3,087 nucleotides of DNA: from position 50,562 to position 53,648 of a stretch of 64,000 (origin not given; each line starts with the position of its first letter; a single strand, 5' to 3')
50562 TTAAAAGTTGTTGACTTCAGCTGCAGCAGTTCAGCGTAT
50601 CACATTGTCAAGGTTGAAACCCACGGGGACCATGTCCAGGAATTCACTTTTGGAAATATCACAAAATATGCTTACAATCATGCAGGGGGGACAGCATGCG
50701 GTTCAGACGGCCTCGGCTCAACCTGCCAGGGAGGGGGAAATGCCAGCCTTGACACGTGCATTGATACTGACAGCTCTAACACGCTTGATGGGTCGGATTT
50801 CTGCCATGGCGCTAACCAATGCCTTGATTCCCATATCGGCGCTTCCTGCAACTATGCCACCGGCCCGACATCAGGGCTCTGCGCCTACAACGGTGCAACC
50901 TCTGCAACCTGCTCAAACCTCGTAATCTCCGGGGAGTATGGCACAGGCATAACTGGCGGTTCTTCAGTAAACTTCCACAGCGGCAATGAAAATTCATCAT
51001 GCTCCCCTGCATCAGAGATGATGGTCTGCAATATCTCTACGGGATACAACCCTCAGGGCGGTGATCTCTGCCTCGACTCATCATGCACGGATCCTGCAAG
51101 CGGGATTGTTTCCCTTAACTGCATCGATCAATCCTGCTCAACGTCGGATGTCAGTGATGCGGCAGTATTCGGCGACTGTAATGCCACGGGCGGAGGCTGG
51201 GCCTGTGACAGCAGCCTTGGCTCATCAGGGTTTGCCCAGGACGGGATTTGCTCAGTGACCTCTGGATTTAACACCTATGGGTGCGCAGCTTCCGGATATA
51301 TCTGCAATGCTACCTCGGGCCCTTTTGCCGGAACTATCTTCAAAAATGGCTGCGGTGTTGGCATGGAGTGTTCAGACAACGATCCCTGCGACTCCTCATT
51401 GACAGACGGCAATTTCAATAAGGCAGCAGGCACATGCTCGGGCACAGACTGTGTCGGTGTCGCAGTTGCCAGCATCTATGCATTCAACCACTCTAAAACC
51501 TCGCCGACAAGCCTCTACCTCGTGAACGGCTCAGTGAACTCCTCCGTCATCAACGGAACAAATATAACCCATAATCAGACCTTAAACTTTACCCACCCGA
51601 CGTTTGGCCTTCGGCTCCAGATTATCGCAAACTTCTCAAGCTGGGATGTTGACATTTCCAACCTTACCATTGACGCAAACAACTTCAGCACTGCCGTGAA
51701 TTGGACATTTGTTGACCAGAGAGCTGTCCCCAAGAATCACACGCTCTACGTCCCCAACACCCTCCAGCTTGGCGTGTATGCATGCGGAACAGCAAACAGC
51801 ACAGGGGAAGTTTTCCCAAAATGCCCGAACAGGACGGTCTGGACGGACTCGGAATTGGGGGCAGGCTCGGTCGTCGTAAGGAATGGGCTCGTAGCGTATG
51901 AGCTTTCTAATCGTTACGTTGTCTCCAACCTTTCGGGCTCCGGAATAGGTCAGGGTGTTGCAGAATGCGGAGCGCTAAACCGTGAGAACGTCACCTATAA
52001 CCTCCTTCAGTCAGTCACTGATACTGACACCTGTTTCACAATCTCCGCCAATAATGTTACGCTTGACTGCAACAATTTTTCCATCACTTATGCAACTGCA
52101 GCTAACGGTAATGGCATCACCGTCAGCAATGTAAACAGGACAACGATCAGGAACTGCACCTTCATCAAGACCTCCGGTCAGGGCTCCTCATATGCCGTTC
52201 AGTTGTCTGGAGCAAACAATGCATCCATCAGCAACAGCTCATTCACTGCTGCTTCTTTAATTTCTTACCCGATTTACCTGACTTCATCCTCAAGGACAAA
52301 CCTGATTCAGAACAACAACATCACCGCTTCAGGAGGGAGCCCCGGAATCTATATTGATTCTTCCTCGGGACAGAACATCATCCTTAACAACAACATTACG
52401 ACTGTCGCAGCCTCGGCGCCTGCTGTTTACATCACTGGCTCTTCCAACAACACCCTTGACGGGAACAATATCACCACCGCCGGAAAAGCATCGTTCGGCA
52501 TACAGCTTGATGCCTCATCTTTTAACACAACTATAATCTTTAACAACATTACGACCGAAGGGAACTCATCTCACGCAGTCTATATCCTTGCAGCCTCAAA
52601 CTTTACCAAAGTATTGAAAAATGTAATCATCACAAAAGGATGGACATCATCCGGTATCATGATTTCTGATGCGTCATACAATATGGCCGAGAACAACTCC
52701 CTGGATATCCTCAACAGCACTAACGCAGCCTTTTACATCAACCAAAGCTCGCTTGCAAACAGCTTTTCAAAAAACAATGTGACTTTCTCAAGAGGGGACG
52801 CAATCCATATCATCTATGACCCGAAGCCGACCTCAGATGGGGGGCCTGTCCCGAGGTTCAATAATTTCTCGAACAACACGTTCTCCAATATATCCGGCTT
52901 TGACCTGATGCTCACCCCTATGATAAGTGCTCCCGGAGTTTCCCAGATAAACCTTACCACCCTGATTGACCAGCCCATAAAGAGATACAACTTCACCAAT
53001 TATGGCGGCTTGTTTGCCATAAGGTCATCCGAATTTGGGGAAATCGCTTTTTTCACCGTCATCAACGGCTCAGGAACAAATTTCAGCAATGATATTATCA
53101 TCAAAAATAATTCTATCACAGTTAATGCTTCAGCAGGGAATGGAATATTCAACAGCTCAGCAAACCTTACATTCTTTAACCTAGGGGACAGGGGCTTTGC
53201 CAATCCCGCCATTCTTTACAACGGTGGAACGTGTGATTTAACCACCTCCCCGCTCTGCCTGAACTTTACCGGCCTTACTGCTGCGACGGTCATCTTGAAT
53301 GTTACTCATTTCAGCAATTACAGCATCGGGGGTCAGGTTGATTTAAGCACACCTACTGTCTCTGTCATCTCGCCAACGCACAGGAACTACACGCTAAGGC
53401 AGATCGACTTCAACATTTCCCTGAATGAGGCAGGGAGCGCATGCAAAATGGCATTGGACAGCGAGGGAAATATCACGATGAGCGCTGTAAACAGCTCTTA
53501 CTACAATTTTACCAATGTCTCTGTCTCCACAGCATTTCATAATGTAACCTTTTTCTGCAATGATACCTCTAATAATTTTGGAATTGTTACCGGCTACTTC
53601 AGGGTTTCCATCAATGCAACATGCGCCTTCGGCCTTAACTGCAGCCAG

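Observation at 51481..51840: Extreme N-glycosylation sequon density in the giant protein, next to a 36-kb glycosylation island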

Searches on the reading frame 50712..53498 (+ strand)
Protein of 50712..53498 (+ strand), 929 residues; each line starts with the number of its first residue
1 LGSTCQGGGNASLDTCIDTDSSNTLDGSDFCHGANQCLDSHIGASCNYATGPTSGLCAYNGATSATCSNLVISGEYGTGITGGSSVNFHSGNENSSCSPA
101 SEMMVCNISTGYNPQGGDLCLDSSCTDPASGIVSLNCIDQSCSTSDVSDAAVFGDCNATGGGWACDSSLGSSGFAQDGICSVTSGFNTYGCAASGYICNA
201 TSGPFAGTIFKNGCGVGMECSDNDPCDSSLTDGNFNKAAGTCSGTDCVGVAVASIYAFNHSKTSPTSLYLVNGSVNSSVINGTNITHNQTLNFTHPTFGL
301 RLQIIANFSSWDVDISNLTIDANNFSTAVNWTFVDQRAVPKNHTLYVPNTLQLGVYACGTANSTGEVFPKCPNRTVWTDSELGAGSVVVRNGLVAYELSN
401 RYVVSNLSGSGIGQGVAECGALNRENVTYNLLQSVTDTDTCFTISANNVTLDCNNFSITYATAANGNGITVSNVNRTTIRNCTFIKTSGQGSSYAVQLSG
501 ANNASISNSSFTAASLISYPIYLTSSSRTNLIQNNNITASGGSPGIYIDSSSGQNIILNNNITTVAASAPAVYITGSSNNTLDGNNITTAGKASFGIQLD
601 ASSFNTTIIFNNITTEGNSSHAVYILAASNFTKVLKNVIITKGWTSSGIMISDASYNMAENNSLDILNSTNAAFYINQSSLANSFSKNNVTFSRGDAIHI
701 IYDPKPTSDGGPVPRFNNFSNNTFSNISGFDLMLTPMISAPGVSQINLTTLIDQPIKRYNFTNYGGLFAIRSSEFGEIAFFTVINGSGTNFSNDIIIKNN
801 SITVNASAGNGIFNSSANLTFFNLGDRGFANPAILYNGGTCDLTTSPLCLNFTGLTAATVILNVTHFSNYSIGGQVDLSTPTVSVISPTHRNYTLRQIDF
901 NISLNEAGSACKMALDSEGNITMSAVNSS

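Call 47: search_protein_representatives(protein=window:50712-53498:+)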
Query: 929 residues. Proteins with E-value up to 0.001 (for the whole library): 1699; up to 1e-10: 833; up to 1e-30: 140. The best 150 are listed.
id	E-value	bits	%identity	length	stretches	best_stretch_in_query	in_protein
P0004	0.0e+00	1578.7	46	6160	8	4-929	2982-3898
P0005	3.3e-268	908.6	42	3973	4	12-929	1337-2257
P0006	5.4e-229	778.9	39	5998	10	230-627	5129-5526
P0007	2.7e-181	621.0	51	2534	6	2-249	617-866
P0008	3.3e-141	488.4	34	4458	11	411-879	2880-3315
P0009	1.7e-134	466.2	36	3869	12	721-875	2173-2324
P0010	5.0e-121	421.6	41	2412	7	709-884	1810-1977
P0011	4.1e-111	388.8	39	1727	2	11-675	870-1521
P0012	5.4e-101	355.3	34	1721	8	592-873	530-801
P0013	7.5e-101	354.9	34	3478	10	494-876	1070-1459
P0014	2.7e-95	336.5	36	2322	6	415-875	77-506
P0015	6.0e-94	332.0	35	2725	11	418-656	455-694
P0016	3.0e-90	319.8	40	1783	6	464-879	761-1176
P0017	9.6e-84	298.3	37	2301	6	522-875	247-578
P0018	3.8e-82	293.0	35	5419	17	415-587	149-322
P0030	4.6e-63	229.8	38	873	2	410-876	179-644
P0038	3.8e-54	200.3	36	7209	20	417-616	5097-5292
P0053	5.3e-47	176.7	30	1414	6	485-688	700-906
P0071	1.2e-39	152.4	44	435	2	13-249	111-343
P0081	3.7e-38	147.4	33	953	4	724-873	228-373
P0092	3.9e-37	144.0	31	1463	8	416-649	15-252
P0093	4.3e-37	143.9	36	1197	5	416-621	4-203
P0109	1.6e-34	135.4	37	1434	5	416-714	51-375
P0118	6.5e-33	130.1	35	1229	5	419-614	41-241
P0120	8.0e-33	129.8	33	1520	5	419-615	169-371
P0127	2.8e-32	128.0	37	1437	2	522-894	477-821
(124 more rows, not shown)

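Call 49: list_cluster_members(proteins=[P0004, P0005, P0006, P0007, P0008, P0009, P0011, P0013, P0018, P0038])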
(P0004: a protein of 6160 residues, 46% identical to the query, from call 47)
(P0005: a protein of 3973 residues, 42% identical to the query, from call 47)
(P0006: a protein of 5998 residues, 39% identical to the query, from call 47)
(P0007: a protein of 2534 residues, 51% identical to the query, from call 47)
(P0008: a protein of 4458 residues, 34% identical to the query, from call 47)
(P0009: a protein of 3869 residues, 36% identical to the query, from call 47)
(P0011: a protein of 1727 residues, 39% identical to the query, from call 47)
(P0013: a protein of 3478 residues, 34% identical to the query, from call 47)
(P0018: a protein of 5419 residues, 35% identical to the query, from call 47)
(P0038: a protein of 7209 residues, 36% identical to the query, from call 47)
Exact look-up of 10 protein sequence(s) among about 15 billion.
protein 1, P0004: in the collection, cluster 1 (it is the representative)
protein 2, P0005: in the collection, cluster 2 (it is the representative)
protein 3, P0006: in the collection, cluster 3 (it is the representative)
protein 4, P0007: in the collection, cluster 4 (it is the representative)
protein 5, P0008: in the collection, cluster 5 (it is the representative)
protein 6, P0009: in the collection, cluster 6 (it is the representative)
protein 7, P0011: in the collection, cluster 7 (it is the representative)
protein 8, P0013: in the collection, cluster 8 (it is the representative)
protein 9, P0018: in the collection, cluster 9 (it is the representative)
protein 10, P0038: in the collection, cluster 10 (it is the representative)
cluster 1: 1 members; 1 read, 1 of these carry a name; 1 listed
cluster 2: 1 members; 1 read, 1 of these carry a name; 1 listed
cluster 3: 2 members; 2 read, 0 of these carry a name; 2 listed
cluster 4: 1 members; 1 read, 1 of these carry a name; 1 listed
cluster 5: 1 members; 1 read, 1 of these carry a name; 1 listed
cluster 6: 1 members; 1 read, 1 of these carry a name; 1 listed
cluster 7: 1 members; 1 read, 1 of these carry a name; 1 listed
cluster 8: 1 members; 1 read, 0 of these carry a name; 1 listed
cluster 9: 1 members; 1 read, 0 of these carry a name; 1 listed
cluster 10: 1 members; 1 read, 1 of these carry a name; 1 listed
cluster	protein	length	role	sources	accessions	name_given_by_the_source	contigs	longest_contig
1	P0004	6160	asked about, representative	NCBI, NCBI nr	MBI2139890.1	right-handed parallel beta-helix repeat-containing protein [Candidatus Woesearchaeota ...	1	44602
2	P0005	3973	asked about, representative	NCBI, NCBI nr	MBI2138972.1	right-handed parallel beta-helix repeat-containing protein [Candidatus Woesearchaeota ...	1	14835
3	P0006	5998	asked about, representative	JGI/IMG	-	-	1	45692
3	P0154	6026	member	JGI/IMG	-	-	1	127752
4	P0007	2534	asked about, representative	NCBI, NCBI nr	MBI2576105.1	LamG domain-containing protein, partial [Candidatus Woesearchaeota archaeon] | LamG domain-containing protein [Candidatus Woesearchaeota archaeon]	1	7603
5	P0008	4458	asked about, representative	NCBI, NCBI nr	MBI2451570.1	right-handed parallel beta-helix repeat-containing protein [Candidatus Pacearchaeota ...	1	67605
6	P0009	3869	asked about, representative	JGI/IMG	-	hypothetical protein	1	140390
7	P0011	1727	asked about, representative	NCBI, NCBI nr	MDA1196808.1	MAG: right-handed parallel beta-helix repeat-containing protein, partial [Nanoarchaeota ... | right-handed parallel beta-helix repeat-containing protein [Nanoarchaeota archaeon]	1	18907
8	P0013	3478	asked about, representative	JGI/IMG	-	-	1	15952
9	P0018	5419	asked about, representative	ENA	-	-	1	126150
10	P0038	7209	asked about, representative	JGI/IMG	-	surface protein/parallel beta-helix repeat protein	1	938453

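Call 50: find_encoding_contigs(protein=P0004, flank=10000, max_places=3)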
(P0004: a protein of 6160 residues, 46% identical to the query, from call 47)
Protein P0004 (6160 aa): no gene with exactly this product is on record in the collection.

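Call 51: find_encoding_contigs(protein=P0154, flank=10000, max_places=2)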
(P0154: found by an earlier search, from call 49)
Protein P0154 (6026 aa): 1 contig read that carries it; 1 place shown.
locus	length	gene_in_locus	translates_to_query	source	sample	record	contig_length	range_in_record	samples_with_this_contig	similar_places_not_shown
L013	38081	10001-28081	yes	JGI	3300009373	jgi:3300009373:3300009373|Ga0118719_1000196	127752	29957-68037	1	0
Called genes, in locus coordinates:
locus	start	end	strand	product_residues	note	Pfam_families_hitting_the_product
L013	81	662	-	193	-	-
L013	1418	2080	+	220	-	PF01090:Ribosomal_S19e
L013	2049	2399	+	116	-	PF01984:dsDNA_bind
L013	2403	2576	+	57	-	-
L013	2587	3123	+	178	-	PF01198:Ribosomal_L31e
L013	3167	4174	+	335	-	PF08068:DKCLD, PF01509:TruB_N, PF21238:Pus10_C (weak), PF16198:TruB_C_2, PF01472:PUA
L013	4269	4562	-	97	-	PF04010:DUF357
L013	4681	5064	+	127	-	-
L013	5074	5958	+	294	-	-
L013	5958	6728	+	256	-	-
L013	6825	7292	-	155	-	PF17833:pre-PUA_NIP7 (weak), PF13636:Methyltranf_PUA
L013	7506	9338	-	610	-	PF00009:GTP_EFTU, PF01926:MMR_HSR1 (weak), PF03029:ATP_bind_1 (weak), PF03144:GTP_EFTU_D2 (weak), PF11987:IF-2, PF14578:GTP_EFTU_D4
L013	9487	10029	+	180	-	-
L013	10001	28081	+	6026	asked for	PF13229:Beta_helix, PF13360:PQQ_2 (weak), PF14312:FG-GAP_2, PF13229:Beta_helix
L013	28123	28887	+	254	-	PF00881:Nitroreductase, PF14512:TM1586_NiRdase (weak), PF00881:Nitroreductase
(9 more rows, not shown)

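Call 52: find_encoding_contigs(protein=P0005, flank=10000, max_places=2)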
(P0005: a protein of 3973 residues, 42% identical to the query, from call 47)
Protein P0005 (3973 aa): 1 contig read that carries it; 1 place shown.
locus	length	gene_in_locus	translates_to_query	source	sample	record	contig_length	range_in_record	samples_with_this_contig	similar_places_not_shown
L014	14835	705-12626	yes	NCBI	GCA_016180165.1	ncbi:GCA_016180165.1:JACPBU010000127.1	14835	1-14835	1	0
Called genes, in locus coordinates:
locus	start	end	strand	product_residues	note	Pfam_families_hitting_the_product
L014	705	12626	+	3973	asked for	PF05048:NosD (weak), PF13229:Beta_helix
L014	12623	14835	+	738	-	PF13385:Laminin_G_3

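Call 56: find_encoding_contigs(protein=P0038, flank=10000, max_places=1)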
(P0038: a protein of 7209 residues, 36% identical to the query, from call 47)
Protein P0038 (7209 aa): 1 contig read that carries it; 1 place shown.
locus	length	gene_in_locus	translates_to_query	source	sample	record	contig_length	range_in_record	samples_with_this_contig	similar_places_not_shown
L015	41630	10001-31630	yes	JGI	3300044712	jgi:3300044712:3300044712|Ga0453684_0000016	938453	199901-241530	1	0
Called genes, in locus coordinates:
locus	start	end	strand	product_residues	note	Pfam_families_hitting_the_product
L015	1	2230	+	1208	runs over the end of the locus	-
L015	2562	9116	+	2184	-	PF13517:FG-GAP_3 (weak), PF10102:DUF2341, PF13385:Laminin_G_3, PF11617:Cu-binding_MopE, PF13948:DUF4215 (faint), PF11617:Cu-binding_MopE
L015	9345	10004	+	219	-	-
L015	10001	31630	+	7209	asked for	PF13229:Beta_helix, PF05048:NosD, PF05048:NosD, PF13229:Beta_helix, PF05048:NosD, PF05048:NosD, PF13229:Beta_helix, PF05048:NosD, +25 more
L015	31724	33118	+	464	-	PF00654:Voltage_CLC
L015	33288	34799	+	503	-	PF01409:tRNA-synt_2d, PF00152:tRNA-synt_2 (weak)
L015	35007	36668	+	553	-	PF18262:PhetRS_B1, PF03484:B5, PF17759:tRNA_synthFbeta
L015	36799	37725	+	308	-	PF00535:Glycos_transf_2, PF13641:Glyco_tranf_2_3 (weak)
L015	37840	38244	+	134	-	PF01814:Hemerythrin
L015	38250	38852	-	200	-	PF02163:Peptidase_M50 (weak)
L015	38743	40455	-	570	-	PF07690:MFS_1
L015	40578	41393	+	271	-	PF13412:HTH_24 (weak), PF24034:DUF7343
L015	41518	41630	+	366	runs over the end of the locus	-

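Call 57: find_encoding_contigs(protein=P0008, flank=10000, max_places=1)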
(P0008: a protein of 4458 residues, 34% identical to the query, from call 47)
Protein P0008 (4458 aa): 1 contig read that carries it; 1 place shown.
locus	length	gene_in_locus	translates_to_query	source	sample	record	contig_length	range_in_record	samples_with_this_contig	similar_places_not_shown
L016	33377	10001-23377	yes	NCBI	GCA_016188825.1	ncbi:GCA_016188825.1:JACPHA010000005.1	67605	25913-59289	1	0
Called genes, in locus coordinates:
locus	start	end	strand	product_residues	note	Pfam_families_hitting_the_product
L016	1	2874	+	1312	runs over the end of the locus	PF12245:Big_3_2 (faint), PF19077:Big_13 (weak), PF08281:Sigma70_r4_2 (faint), PF13384:HTH_23 (faint)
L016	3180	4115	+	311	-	-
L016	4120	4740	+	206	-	-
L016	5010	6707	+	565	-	-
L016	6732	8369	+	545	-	-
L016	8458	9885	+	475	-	-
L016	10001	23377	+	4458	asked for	PF05048:NosD, PF13229:Beta_helix, PF05048:NosD, PF13229:Beta_helix, PF13385:Laminin_G_3, PF13229:Beta_helix, PF05048:NosD, PF13229:Beta_helix, +8 more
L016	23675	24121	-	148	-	PF10130:PIN_2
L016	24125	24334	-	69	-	-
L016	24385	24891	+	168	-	-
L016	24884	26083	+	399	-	-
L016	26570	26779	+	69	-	-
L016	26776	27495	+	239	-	-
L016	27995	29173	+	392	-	-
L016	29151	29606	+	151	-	-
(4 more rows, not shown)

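Call 58: find_encoding_contigs(protein=P0009, flank=10000, max_places=1)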
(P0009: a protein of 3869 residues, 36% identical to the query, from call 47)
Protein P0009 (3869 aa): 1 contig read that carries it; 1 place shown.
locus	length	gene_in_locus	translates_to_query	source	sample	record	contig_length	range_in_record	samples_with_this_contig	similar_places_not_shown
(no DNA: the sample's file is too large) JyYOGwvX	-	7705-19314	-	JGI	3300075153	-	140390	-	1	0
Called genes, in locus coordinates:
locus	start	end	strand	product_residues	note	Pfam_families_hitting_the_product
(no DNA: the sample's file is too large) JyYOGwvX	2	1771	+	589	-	?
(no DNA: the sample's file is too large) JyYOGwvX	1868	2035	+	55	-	-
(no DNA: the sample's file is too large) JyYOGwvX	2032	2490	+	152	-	PF18894:PhageMetallopep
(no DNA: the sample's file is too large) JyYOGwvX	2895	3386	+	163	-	-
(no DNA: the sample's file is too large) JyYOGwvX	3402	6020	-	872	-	PF01079:Hint (faint), PF05203:Hom_end_hint (faint), PF07591:PT-HINT, PF14623:Vint (faint), PF14890:Intein_splicing (weak), PF13403:Hint_2 (weak), PF07591:PT-HINT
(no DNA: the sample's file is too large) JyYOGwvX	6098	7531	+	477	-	PF13884:Peptidase_S74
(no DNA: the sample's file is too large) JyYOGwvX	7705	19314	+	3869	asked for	PF07591:PT-HINT, PF01839:FG-GAP, PF01839:FG-GAP, PF13385:Laminin_G_3, PF13229:Beta_helix, PF05048:NosD, PF05048:NosD, PF13229:Beta_helix, +4 more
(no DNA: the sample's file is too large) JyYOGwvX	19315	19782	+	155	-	-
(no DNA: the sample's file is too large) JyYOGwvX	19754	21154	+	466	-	-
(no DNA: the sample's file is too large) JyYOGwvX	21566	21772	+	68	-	-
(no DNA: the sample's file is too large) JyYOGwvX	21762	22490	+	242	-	-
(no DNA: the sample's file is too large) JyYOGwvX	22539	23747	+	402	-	-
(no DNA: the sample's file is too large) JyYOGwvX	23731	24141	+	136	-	-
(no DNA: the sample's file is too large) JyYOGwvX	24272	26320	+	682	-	-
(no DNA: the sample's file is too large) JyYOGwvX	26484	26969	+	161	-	-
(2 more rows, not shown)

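Call 61: list_cluster_members(proteins=[P0081, P0053, P0120, P0092, P0109, P0127, P0118, P0093, P0030, P0071])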
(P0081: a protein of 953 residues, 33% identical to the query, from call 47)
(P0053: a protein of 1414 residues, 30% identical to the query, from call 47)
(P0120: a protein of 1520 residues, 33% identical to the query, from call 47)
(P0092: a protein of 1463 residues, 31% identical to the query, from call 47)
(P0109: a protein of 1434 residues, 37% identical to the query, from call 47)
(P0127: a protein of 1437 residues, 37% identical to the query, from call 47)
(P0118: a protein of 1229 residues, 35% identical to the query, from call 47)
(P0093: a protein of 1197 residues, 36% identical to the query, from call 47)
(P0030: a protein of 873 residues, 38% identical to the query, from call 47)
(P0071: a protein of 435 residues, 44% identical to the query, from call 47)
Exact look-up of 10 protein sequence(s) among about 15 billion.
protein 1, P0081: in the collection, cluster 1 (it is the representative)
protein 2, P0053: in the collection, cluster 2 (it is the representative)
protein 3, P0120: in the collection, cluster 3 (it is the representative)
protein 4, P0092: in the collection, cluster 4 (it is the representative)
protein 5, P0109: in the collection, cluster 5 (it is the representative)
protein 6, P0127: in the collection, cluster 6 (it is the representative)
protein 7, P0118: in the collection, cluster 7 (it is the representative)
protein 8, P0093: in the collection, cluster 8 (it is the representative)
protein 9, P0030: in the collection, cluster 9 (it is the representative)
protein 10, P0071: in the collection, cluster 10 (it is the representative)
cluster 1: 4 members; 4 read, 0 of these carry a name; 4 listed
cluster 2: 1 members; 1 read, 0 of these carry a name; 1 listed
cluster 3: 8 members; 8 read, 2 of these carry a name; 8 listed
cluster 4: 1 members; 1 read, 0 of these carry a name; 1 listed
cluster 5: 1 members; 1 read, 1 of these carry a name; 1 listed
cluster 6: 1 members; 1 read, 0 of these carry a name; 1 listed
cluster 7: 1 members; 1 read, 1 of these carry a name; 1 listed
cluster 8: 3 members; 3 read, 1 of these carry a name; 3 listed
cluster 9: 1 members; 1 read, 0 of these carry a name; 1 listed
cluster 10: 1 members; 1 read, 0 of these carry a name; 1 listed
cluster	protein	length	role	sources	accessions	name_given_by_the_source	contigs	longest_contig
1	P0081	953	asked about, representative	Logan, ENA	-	-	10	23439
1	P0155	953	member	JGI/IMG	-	-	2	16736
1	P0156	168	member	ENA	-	-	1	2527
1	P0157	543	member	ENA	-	-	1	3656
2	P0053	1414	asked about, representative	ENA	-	-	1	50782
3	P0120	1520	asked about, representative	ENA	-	-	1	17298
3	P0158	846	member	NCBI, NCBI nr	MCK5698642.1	MAG: right-handed parallel beta-helix repeat-containing protein, partial [Candidatus ... | right-handed parallel beta-helix repeat-containing protein [Candidatus Aenigmarchaeota ...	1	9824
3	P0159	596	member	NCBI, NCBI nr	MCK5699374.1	MAG: right-handed parallel beta-helix repeat-containing protein, partial [Candidatus ... | right-handed parallel beta-helix repeat-containing protein [Candidatus Aenigmarchaeota ...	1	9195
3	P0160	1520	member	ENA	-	-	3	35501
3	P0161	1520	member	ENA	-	-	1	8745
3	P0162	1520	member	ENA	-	-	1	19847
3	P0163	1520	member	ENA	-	-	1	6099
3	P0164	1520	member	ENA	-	-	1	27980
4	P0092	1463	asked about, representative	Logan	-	-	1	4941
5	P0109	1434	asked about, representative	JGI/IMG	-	hypothetical protein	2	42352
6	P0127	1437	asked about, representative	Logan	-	-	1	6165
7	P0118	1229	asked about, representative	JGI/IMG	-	parallel beta-helix repeat protein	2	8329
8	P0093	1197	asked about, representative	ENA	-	-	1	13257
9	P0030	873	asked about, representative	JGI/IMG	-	-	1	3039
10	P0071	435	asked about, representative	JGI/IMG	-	-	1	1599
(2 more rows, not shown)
